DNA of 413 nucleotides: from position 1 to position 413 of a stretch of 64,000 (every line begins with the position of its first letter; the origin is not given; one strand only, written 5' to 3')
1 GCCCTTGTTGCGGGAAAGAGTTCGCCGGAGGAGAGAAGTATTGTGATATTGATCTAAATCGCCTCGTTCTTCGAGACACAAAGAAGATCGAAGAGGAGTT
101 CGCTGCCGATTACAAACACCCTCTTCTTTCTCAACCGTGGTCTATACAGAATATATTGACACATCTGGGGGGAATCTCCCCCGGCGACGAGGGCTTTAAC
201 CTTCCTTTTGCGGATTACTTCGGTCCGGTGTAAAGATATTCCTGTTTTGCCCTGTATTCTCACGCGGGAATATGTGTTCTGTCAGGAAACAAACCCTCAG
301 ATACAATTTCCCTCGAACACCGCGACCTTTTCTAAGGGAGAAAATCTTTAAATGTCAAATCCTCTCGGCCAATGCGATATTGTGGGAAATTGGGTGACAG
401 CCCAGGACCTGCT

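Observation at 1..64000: Asymmetric 8-mer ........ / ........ is iterated about 70 times across the element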

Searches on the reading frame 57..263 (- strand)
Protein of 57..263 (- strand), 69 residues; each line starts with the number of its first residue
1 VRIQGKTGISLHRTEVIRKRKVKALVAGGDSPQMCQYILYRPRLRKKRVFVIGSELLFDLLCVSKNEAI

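Call 53: search_protein_families(library=pfam, alignment_id=A2, max_evalue=0.001)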
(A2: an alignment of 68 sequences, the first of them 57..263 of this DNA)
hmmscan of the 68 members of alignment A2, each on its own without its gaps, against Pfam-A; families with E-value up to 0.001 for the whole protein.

A. member 1, window:57-263:- (69 aa): 0 families

B. families by the number of members that match (of 68 scanned): 6 families
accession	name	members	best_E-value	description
PF18907.5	DUF5662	1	1.2e-34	Family of unknown function (DUF5662)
PF02861.25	Clp_N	1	9.1e-27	Clp amino terminal domain, pathogenicity island component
PF00717.28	Peptidase_S24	1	3e-08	Peptidase S24-like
PF17820.7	PDZ_6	1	2e-06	PDZ domain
PF00112.29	Peptidase_C1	1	2.6e-06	Papain family cysteine protease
PF13180.12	PDZ_2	1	1.7e-05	PDZ domain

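Call 54: search_protein_families(library=phrogs, alignment_id=A2, max_evalue=0.0001)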
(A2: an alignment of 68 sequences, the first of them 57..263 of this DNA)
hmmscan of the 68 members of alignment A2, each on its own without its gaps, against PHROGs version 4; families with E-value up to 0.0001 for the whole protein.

A. member 1, window:57-263:- (69 aa): 0 families

B. families by the number of members that match (of 68 scanned): 7 families
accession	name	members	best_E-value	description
phrog_35667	-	1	4.5e-33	-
phrog_2574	-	1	8.1e-31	-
phrog_5417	-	1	3.7e-10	-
phrog_62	-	1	1.5e-08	DNA helicase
phrog_16701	-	1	2.1e-08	peptidase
phrog_889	-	1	8.7e-06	-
phrog_6201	-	1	3.6e-05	CI-like repressor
